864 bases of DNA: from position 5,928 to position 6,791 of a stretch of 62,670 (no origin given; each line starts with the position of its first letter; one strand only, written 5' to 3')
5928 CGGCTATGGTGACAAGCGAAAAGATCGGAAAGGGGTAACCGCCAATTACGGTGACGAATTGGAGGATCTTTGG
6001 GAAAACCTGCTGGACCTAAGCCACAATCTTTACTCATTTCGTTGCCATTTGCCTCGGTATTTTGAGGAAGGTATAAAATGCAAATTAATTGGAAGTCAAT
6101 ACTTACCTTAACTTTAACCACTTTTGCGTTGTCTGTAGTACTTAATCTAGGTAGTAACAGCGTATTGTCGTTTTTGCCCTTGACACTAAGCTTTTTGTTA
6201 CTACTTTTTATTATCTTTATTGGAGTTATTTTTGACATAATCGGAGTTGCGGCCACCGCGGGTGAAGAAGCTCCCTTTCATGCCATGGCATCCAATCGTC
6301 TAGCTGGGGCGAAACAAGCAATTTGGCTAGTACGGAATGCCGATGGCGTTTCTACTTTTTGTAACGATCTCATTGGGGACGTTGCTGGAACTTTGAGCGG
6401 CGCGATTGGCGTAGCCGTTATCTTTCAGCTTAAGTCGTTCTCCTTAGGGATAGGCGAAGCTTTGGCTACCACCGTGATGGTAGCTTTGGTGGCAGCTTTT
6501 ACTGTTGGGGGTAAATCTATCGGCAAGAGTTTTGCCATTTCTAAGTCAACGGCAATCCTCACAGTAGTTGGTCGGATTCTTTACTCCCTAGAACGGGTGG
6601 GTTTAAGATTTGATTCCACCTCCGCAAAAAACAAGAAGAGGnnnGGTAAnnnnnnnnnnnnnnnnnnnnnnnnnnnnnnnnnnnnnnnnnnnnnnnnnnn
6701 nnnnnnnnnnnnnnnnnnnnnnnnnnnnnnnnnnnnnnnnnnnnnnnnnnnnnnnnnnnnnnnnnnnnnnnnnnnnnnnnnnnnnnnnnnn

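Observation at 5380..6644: OLE RNA with its membrane partner OapA between ispA and dxs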

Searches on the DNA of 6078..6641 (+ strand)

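Call 12: search_rna_families(source=L001, threshold=gathering)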
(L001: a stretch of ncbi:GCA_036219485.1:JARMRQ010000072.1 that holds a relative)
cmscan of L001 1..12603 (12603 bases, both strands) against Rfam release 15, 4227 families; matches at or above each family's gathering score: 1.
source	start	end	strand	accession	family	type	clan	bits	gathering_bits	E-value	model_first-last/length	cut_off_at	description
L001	5324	5951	+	RF01071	OLE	Gene;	-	538.6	50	7.5e-156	1-616/616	no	Ornate Large Extremophilic RNA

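Call 18: search_rna_families(sources=[L003, L004, L005, L006, L007, L008, L009, L010, L011, L012, L013, L014, L015, L016, L017, L018, L019, L020, L046, L022], threshold=gathering)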
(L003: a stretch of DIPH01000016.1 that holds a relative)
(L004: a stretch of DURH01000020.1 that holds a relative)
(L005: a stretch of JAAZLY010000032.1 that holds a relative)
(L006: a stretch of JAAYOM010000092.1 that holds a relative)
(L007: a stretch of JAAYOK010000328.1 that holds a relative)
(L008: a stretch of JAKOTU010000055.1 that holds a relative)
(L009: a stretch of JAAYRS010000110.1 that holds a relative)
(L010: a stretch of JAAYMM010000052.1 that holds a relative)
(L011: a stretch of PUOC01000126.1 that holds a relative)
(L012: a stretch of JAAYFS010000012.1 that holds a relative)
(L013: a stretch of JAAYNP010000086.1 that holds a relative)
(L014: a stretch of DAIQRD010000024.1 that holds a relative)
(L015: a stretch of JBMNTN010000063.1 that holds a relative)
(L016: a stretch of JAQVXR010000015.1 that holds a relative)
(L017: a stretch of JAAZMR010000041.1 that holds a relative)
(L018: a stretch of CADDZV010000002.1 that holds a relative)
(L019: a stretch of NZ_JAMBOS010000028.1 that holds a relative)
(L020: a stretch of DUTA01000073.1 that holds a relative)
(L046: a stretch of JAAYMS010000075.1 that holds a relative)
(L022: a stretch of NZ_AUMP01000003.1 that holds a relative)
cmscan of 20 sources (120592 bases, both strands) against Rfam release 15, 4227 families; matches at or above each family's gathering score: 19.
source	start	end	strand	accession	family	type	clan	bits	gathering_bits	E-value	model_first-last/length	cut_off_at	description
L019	2323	2943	+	RF01071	OLE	Gene;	-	535.1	50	7.5e-154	1-616/616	no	Ornate Large Extremophilic RNA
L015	2314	2932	+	RF01071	OLE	Gene;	-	527.1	50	1.8e-151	1-616/616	no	Ornate Large Extremophilic RNA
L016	2311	2928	+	RF01071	OLE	Gene;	-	521.2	50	1e-149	1-616/616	no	Ornate Large Extremophilic RNA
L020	2220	2828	+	RF01071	OLE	Gene;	-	519.5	50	3.4e-149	1-616/616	no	Ornate Large Extremophilic RNA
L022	2315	2952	+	RF01071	OLE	Gene;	-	511.8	50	6.2e-147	1-616/616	no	Ornate Large Extremophilic RNA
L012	2347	2959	+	RF01071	OLE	Gene;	-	498.6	50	5.3e-143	1-616/616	no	Ornate Large Extremophilic RNA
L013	2347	2981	+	RF01071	OLE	Gene;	-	491.9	50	4.9e-141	1-616/616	no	Ornate Large Extremophilic RNA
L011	2338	2976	+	RF01071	OLE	Gene;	-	485.8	50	3.3e-139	1-616/616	no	Ornate Large Extremophilic RNA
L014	2304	2929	+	RF01071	OLE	Gene;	-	468.5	50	4.3e-134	1-616/616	no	Ornate Large Extremophilic RNA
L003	2243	2899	+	RF01071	OLE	Gene;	-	466.3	50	1.9e-133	1-616/616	no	Ornate Large Extremophilic RNA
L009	2348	2989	+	RF01071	OLE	Gene;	-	464.3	50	7.7e-133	1-616/616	no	Ornate Large Extremophilic RNA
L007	2323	2975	+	RF01071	OLE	Gene;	-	464.2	50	8.5e-133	1-616/616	no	Ornate Large Extremophilic RNA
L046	3612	4263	+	RF01071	OLE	Gene;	-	460.4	50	1.1e-131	1-616/616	no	Ornate Large Extremophilic RNA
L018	2320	2934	+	RF01071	OLE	Gene;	-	459.6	50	1.9e-131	1-616/616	no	Ornate Large Extremophilic RNA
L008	2327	2979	+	RF01071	OLE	Gene;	-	459.2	50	2.6e-131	1-616/616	no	Ornate Large Extremophilic RNA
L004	2327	2977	+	RF01071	OLE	Gene;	-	459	50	2.9e-131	1-616/616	no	Ornate Large Extremophilic RNA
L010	2325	2977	+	RF01071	OLE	Gene;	-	457.8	50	6.5e-131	1-616/616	no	Ornate Large Extremophilic RNA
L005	2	610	+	RF01071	OLE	Gene;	-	428.4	50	3.5e-122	43-616/616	no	Ornate Large Extremophilic RNA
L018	863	990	+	RF00379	c-di-AMP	Cis-reg; riboswitch;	-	91.1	38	8.4e-20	1-134/134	no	c-di-AMP riboswitch aptamer (ydaO/yuaA leader)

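Call 19: search_rna_families(sources=[L023, L024, L025, L030, L031, L036, L037, L038, L039, L040, L042, L043, L053, L055, L056, L059, L062, L069, L074, L076], threshold=gathering)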
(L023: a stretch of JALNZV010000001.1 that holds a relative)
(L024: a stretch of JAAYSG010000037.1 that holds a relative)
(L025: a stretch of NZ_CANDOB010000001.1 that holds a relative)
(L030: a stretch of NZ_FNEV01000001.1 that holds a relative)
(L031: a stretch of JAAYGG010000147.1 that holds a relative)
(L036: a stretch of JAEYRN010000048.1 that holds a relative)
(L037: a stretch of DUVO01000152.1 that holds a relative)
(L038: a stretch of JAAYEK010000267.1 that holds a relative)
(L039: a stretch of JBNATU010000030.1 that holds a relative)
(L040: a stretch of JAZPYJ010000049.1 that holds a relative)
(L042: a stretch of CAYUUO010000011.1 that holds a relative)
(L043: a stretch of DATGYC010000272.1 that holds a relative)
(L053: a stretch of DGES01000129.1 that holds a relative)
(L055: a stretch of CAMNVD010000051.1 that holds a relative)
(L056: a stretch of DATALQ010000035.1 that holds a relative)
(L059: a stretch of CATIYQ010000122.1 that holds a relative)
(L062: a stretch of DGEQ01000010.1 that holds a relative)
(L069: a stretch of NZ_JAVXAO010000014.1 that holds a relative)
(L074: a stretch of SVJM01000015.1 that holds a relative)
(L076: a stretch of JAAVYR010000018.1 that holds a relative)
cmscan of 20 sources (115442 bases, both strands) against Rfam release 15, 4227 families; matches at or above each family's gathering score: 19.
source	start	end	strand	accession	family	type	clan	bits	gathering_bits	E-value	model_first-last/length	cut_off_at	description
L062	2205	2874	+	RF01071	OLE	Gene;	-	542.2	50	5.9e-156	1-616/616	no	Ornate Large Extremophilic RNA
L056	2202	2847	+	RF01071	OLE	Gene;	-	531.6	50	8.1e-153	1-616/616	no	Ornate Large Extremophilic RNA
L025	2254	2876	+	RF01071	OLE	Gene;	-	528.3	50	7.6e-152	1-616/616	no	Ornate Large Extremophilic RNA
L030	2310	2938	+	RF01071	OLE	Gene;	-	527.4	50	1.5e-151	1-616/616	no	Ornate Large Extremophilic RNA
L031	2343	2958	+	RF01071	OLE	Gene;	-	517.6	50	1.2e-148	1-616/616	no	Ornate Large Extremophilic RNA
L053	2343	2947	+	RF01071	OLE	Gene;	-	509.2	50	3.6e-146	1-616/616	no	Ornate Large Extremophilic RNA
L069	2295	2902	+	RF01071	OLE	Gene;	-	502.5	50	3.6e-144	1-616/616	no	Ornate Large Extremophilic RNA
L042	2233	2892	+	RF01071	OLE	Gene;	-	502.2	50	4.3e-144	1-616/616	no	Ornate Large Extremophilic RNA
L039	2307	2941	+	RF01071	OLE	Gene;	-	499.5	50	2.7e-143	1-616/616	no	Ornate Large Extremophilic RNA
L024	2248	2857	+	RF01071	OLE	Gene;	-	494.1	50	1.1e-141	1-616/616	no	Ornate Large Extremophilic RNA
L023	2303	2902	+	RF01071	OLE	Gene;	-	484.6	50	6.9e-139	1-616/616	no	Ornate Large Extremophilic RNA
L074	2279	2961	+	RF01071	OLE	Gene;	-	483.1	50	2e-138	1-616/616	no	Ornate Large Extremophilic RNA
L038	2220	2846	+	RF01071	OLE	Gene;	-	470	50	1.5e-134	1-616/616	no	Ornate Large Extremophilic RNA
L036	2192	2818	+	RF01071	OLE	Gene;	-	468.9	50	3.3e-134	1-616/616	no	Ornate Large Extremophilic RNA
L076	2336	2949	+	RF01071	OLE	Gene;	-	451.5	50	4.6e-129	1-616/616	no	Ornate Large Extremophilic RNA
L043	1496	2172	+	RF01071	OLE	Gene;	-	441.4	50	4.6e-126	1-616/616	no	Ornate Large Extremophilic RNA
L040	1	551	+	RF01071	OLE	Gene;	-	411.5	50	3.5e-117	81-616/616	5'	Ornate Large Extremophilic RNA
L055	1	446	+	RF01071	OLE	Gene;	-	279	50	7.1e-78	168-616/616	5'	Ornate Large Extremophilic RNA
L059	1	189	+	RF01071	OLE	Gene;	-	150.1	50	1.3e-39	415-616/616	5'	Ornate Large Extremophilic RNA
